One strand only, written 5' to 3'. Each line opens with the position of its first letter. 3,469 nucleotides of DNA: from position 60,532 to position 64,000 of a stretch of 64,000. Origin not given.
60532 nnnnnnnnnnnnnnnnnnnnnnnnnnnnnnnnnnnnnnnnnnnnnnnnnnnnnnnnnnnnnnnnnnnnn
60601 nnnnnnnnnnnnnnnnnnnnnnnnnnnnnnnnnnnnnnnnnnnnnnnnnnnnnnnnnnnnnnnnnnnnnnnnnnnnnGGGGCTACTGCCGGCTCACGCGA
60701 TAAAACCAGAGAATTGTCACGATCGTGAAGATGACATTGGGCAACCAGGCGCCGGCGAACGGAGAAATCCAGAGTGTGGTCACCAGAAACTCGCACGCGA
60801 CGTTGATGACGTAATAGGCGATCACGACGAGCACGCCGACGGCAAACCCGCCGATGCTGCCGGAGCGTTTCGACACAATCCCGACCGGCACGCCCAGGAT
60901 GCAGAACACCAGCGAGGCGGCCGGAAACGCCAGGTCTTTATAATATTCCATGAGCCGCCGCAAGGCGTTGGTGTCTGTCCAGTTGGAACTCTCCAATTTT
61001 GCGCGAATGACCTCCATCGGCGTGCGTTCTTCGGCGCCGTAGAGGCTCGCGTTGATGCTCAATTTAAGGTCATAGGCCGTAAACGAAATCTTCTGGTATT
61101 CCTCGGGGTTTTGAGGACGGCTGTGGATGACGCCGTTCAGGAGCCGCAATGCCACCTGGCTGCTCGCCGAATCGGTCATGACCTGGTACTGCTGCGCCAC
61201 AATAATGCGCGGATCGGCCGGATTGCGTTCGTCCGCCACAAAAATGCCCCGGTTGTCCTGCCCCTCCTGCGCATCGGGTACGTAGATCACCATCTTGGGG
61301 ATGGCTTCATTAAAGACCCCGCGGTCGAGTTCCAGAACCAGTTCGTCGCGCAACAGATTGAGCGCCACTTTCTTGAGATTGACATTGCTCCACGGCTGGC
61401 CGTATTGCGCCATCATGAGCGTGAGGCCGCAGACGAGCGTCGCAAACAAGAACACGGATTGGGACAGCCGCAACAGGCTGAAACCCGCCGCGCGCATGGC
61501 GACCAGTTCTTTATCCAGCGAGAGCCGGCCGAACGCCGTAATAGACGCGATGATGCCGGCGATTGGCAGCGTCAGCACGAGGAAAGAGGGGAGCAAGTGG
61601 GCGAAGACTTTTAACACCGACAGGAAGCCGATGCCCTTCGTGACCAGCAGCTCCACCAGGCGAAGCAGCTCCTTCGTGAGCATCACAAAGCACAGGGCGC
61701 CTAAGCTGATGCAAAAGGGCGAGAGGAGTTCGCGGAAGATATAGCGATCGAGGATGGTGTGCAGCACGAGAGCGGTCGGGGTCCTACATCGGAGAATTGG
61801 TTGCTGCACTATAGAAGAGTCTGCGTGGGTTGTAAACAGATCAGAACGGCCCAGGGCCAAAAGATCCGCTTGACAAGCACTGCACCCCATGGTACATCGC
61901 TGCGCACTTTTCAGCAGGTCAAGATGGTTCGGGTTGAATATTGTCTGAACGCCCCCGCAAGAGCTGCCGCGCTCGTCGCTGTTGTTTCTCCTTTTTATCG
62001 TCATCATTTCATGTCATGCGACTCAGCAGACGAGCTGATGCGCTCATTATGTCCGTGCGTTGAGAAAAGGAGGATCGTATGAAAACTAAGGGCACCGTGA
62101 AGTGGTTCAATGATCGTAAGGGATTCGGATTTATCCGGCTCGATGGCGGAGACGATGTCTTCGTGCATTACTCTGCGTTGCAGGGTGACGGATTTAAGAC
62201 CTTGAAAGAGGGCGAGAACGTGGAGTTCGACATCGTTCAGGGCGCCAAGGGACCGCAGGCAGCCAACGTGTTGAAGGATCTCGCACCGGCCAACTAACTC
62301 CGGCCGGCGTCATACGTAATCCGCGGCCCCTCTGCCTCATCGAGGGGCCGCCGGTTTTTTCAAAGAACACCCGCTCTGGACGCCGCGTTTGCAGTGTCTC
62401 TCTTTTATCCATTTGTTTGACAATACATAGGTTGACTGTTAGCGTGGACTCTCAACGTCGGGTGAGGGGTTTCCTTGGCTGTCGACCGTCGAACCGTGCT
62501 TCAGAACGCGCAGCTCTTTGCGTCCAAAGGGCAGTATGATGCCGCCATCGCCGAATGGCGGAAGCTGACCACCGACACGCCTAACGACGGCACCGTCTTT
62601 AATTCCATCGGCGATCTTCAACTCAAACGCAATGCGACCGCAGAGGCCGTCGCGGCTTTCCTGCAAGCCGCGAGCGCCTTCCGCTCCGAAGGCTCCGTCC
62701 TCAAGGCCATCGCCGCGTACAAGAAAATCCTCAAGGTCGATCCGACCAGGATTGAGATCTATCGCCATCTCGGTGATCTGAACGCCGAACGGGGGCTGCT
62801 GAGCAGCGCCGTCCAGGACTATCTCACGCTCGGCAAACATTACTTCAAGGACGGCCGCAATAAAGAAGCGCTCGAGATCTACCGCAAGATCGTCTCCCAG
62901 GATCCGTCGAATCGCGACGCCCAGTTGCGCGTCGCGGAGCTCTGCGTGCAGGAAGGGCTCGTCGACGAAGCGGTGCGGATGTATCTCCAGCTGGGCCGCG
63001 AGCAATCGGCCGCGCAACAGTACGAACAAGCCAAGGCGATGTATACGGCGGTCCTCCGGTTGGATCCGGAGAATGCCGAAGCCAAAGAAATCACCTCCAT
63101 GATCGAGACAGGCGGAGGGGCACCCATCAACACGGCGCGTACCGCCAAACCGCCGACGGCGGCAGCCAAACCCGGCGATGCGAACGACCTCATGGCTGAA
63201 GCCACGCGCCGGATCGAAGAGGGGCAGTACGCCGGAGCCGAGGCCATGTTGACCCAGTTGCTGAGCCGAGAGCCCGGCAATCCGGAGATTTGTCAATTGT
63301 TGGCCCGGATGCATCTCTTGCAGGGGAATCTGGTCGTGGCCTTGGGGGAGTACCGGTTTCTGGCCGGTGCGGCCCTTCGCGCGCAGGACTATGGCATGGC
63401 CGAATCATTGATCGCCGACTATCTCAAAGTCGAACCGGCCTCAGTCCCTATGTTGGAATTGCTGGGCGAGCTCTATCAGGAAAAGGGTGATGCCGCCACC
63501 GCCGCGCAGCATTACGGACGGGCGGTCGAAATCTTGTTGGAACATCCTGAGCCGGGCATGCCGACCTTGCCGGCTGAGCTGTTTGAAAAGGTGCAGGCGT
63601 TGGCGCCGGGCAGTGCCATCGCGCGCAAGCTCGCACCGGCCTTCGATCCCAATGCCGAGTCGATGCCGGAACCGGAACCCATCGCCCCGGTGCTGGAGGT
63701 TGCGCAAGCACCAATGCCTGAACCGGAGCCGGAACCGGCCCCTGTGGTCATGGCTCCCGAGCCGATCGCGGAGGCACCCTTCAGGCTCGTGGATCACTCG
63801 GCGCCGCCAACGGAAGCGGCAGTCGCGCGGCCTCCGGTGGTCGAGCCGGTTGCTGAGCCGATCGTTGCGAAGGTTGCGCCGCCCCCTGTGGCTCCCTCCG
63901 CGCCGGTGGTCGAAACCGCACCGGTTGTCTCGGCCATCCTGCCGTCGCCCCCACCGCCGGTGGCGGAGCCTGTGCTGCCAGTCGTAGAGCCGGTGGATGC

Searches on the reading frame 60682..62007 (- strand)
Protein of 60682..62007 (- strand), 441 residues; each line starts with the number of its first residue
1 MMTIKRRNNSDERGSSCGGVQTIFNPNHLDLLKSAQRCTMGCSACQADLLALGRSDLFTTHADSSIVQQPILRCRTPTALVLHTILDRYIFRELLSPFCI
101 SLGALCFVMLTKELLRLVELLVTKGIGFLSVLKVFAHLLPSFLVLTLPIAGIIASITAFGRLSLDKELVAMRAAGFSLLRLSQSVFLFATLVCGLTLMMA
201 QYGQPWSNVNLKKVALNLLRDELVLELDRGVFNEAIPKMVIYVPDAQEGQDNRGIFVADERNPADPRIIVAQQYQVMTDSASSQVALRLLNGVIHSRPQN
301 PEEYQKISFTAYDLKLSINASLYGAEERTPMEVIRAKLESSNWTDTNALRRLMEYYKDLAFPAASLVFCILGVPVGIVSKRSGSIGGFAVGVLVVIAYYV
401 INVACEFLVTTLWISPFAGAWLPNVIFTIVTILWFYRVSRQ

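Call 16: search_protein_families(library=pfam, proteins=[window:60682-62007:-], max_evalue=0.001)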
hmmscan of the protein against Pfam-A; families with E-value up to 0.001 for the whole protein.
window:60682-62007:- (441 aa): 1 family
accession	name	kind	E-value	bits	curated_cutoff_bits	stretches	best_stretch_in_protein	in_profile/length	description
PF03739.19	LptF_LptG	-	2.7e-76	257.3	27.9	1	88-437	1-353/353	Lipopolysaccharide export system permease LptF/LptG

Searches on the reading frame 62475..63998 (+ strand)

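Call 16: search_protein_families(library=pfam, proteins=[window:62475-63998:+], max_evalue=0.001)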
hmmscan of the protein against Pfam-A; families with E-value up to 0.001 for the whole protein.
window:62475-63998:+ (508 aa): 22 families
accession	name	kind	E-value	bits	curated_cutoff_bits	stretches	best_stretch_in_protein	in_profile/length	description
PF13432.12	TPR_16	-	1.3e-29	102.6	32.7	2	117-167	1-51/65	Tetratricopeptide repeat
PF14559.12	TPR_19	-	3.1e-26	91.9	25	2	124-176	2-54/68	Tetratricopeptide repeat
PF13428.12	TPR_14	-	1e-24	84.9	23.5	1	116-156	4-44/44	Tetratricopeptide repeat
PF13414.12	TPR_11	-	6.3e-20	71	26.8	2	68-105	3-40/42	TPR repeat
PF13181.12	TPR_8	-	7.3e-17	60.5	25.7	1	168-200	2-34/34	Tetratricopeptide repeat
PF07719.23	TPR_2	-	2.2e-15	55.8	27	0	116-146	4-34/34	Tetratricopeptide repeat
PF00515.34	TPR_1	-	6.2e-14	51.6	27.8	0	169-200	3-34/34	Tetratricopeptide repeat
PF23914.1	TPR_CcmH_CycH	-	2.7e-12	47.2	42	0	245-295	96-146/158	Cytochrome c-type biogenesis protein H TPR domain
PF24575.1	TPR_Slam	-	1e-09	39.2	35.2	0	122-162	56-96/104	Surface lipoprotein assembly modifier, N-terminal TPR repeats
PF13174.12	TPR_6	-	1.2e-09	38.6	26.3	0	119-145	6-32/33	Tetratricopeptide repeat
PF13424.12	TPR_12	-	3.2e-09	37.3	30.1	0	327-354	48-75/77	Tetratricopeptide repeat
PF25064.1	ARM_TT21_5th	-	6.8e-09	36.5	27.8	0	124-190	12-76/117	TT21 fifth ARM repeats domain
PF13431.12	TPR_17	-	1.6e-08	34.6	24.4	0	81-114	1-34/34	Tetratricopeptide repeat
PF14853.12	Fis1_TPR_C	-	1.4e-07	32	25.3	0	181-211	15-45/53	Fis1 C-terminal tetratricopeptide repeat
PF13176.12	TPR_7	-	7.2e-07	29.3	27.9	0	119-147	5-35/36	Tetratricopeptide repeat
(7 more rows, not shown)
